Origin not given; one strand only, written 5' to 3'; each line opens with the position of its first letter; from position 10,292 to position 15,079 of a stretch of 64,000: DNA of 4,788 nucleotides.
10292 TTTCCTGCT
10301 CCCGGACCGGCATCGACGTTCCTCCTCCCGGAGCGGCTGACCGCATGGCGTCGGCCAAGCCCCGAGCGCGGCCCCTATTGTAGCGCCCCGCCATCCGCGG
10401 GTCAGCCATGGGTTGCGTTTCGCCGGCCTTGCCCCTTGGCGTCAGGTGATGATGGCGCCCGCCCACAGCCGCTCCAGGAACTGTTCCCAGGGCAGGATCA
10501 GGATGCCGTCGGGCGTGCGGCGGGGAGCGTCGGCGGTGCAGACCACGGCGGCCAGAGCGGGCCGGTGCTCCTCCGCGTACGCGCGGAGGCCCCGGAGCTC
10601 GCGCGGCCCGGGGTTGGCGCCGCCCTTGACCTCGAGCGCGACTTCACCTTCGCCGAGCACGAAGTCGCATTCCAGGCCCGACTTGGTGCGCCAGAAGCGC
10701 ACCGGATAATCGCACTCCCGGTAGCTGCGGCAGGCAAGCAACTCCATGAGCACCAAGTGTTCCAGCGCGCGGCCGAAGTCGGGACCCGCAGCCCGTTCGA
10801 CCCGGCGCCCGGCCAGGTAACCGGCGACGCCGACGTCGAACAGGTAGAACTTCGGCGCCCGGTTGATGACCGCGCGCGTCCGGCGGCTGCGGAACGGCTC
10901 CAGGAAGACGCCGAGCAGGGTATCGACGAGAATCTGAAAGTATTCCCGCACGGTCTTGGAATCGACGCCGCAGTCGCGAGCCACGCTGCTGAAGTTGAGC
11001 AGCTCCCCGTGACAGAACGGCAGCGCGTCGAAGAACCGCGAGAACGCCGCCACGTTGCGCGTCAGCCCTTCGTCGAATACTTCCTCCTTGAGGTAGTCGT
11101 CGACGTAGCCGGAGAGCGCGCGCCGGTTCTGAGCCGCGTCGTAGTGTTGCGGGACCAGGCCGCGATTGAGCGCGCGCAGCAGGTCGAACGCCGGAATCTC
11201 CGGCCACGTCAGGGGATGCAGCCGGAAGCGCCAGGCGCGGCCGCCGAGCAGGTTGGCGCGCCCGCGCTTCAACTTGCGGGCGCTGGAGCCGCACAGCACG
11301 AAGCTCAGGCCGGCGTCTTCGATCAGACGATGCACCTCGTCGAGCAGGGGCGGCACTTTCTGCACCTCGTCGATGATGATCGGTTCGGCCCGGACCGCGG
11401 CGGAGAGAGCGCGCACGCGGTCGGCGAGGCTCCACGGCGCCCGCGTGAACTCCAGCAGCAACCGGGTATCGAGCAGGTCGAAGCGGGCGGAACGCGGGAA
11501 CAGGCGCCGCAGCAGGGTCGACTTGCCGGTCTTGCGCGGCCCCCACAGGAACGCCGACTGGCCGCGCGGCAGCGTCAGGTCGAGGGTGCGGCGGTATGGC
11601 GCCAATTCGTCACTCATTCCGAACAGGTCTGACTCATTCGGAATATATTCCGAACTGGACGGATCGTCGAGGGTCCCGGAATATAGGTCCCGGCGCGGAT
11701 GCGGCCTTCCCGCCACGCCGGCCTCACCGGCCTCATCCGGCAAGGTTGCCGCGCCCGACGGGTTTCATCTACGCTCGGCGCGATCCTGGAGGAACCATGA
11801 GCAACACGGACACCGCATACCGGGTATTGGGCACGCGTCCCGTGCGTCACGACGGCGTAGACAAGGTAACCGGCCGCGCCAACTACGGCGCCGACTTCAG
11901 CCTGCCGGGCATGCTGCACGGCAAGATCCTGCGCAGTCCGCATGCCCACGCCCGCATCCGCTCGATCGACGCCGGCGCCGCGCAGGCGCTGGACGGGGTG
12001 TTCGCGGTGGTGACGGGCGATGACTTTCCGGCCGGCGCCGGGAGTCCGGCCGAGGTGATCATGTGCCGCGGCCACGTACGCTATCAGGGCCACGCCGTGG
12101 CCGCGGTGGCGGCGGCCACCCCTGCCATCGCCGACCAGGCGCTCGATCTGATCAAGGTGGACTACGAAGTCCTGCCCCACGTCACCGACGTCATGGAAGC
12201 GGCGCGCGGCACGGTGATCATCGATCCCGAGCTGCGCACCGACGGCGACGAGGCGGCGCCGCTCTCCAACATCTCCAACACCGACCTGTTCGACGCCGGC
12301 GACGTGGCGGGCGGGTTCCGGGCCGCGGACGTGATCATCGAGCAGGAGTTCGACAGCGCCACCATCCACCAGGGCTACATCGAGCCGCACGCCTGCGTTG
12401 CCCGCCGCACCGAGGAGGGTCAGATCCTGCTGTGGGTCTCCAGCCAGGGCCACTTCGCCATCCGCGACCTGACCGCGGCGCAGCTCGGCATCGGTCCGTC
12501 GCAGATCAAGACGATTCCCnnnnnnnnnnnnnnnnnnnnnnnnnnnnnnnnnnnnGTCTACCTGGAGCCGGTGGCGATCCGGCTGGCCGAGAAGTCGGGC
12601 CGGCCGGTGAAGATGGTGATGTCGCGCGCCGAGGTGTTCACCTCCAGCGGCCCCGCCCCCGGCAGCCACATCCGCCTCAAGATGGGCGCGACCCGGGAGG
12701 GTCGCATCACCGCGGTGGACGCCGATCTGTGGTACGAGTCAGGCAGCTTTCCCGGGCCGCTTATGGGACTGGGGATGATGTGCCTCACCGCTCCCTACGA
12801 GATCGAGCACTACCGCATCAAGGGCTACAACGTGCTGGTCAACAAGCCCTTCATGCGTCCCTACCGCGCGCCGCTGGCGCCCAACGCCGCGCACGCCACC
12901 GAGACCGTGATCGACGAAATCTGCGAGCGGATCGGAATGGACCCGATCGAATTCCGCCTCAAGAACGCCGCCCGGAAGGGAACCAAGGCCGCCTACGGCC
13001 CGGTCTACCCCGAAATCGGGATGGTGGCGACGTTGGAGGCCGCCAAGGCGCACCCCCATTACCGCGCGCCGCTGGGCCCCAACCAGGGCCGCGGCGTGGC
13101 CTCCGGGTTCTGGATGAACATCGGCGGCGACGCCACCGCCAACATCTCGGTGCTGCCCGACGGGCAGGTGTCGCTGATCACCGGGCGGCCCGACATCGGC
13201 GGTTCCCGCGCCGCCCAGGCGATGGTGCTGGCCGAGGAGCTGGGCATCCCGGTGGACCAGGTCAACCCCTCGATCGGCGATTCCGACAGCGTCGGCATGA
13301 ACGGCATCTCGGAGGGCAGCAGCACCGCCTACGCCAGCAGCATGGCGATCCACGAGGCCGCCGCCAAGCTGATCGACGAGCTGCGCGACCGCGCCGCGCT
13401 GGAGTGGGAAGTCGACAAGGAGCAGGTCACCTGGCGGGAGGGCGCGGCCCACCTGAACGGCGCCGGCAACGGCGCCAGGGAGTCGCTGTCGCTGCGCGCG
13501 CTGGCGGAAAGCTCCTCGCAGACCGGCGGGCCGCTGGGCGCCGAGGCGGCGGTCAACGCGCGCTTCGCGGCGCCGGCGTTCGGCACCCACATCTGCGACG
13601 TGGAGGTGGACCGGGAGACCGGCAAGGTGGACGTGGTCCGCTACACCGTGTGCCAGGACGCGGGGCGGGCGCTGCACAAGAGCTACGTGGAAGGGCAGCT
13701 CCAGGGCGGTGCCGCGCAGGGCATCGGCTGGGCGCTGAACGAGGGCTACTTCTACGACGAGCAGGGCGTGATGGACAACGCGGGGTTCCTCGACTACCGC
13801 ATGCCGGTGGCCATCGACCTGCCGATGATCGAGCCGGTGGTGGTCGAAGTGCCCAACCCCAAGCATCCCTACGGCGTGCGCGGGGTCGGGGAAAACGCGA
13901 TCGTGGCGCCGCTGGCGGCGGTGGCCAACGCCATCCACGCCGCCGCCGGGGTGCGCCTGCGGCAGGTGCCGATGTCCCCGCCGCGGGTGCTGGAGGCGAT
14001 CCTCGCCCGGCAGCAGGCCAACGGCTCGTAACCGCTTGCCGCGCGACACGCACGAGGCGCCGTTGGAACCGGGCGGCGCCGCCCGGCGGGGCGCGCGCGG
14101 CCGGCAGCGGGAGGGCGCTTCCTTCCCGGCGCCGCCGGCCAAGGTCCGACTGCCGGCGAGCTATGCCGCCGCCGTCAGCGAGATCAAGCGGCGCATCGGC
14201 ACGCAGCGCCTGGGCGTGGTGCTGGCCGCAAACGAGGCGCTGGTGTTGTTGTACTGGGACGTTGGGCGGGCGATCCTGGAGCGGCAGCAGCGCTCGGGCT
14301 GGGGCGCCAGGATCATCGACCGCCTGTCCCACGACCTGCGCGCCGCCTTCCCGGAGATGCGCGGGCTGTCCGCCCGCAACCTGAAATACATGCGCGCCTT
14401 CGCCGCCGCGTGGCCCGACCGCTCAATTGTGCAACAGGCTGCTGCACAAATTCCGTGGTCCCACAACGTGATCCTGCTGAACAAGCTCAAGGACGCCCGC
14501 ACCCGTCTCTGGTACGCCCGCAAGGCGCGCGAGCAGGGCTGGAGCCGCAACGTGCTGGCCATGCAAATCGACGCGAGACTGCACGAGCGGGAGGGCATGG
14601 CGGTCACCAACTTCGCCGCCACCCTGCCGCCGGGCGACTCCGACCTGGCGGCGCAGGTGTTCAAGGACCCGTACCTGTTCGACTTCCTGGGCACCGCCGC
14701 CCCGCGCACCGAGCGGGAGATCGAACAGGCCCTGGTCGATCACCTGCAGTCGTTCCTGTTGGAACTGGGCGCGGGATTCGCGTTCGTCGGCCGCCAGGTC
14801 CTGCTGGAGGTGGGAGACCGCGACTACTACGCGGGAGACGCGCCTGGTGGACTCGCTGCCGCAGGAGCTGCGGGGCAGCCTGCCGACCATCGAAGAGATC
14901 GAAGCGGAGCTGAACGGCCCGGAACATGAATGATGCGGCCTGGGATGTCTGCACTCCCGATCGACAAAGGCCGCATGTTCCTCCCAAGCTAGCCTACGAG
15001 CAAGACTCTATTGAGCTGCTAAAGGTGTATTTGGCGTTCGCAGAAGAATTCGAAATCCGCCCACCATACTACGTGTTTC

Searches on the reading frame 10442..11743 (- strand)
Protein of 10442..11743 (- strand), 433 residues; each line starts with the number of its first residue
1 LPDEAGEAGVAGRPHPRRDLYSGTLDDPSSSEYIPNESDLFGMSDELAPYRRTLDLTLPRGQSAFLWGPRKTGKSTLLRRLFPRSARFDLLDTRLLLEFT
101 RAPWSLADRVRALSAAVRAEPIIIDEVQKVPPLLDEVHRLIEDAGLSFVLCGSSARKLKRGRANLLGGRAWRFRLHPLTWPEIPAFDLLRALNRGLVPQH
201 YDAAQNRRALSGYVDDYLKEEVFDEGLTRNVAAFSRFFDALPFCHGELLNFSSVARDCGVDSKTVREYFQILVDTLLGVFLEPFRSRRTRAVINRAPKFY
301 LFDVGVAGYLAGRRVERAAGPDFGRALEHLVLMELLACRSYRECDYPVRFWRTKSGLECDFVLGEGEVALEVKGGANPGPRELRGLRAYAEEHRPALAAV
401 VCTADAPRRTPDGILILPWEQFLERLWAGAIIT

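Call 80: search_protein_families(library=padloc, proteins=[window:10442-11743:-], max_evalue=0.001)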
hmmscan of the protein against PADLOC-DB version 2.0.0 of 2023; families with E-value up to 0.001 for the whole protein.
window:10442-11743:- (433 aa): 7 families
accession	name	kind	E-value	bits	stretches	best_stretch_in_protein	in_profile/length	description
PDLC04790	PDC-S01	-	5e-49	165.1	2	187-424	173-419/422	-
PDLC04789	PDC-S01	-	1.6e-34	117.6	1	54-367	10-331/375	-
PDLC04787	PDC-S01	-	7.9e-28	95.4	1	65-424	31-407/412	-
PDLC04791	PDC-S01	-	3.1e-18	63.6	1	64-406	22-380/395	-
PDLC04786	PDC-S01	-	5e-10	36.7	1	294-401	303-410/439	-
PDLC04788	PDC-S01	-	8.8e-08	29.5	1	232-401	231-406/448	-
PDLC04792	PDC-S01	-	5.4e-05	20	0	65-154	23-122/452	-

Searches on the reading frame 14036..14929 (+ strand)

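Call 37: search_protein_families(library=pfam, proteins=[window:14036-14929:+], max_evalue=0.001)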
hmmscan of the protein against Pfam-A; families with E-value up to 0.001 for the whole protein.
window:14036-14929:+ (297 aa): 2 families
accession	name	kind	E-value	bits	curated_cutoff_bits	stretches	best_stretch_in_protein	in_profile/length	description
PF17761.7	DUF1016_N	-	6.6e-44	149.8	32.8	1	49-185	1-137/137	DUF1016 N-terminal domain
PF06250.17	YhcG_C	-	2.9e-19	69.9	32.5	1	207-265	2-60/157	YhcG PDDEXK nuclease domain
